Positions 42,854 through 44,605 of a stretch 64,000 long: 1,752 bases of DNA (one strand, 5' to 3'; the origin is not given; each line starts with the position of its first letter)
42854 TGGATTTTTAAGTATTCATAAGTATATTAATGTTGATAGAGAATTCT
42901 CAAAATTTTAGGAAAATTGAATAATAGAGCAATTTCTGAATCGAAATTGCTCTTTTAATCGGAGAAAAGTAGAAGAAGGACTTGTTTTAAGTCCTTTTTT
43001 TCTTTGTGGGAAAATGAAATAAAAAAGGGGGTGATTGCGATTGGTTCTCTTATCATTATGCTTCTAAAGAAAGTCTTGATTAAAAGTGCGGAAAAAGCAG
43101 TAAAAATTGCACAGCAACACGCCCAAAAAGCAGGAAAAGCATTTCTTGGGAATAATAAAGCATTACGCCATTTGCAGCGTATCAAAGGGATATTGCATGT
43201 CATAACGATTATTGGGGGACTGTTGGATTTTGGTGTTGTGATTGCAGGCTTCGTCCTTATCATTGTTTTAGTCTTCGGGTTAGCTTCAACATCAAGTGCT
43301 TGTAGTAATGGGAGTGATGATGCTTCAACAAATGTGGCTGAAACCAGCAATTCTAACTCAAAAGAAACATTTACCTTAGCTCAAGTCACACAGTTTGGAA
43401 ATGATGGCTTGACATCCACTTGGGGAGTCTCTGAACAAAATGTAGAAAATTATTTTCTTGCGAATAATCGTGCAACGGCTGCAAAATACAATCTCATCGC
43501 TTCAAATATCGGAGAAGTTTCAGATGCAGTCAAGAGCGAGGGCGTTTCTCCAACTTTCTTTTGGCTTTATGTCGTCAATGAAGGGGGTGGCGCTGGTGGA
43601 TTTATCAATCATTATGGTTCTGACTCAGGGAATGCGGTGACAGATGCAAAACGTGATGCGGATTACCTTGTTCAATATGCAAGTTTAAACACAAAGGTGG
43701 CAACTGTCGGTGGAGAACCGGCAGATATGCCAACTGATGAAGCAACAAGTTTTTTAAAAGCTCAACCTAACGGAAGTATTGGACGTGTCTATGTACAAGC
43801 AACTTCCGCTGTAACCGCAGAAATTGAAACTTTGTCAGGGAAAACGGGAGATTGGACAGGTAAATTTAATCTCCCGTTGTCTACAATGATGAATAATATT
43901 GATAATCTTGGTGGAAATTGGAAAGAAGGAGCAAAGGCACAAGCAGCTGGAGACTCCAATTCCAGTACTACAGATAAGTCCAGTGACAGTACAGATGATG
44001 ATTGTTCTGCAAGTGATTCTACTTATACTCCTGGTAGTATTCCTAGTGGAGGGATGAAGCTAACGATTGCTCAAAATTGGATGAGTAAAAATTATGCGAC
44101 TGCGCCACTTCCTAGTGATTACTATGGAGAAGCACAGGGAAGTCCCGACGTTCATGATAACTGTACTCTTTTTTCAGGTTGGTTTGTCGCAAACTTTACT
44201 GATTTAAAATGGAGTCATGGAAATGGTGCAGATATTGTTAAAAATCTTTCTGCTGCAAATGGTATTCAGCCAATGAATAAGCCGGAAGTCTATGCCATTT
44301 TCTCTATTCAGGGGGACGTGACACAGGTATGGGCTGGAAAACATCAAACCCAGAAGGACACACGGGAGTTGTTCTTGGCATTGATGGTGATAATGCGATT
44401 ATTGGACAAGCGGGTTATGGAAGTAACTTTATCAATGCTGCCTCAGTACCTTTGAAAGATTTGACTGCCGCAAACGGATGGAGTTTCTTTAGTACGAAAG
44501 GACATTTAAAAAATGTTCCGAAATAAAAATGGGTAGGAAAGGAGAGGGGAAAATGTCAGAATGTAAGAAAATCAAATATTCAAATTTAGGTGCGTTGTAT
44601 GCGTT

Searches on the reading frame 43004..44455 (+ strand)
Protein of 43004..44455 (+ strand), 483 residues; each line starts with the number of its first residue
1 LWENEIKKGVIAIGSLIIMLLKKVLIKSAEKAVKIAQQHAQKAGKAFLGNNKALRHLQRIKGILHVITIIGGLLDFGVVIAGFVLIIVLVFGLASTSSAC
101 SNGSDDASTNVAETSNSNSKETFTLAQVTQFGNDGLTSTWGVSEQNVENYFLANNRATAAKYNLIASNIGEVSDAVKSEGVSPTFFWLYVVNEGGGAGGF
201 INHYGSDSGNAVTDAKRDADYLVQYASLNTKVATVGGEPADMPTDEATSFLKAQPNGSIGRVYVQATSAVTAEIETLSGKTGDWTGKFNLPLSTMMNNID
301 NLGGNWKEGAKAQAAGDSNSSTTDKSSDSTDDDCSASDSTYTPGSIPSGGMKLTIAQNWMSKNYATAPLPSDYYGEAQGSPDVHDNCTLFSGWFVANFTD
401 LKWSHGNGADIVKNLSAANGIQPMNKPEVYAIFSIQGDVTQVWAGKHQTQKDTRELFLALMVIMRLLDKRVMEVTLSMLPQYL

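Call 16: search_protein_families(library=pfam, proteins=[window:43004-44455:+], max_evalue=0.001)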
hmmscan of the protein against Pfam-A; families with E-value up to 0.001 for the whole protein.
window:43004-44455:+ (483 aa): 1 family
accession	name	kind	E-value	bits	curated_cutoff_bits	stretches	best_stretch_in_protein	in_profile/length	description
PF21480.2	PlyCA_N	-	4.3e-06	27.2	27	1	123-272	1-158/187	PlyCA, N-terminal domain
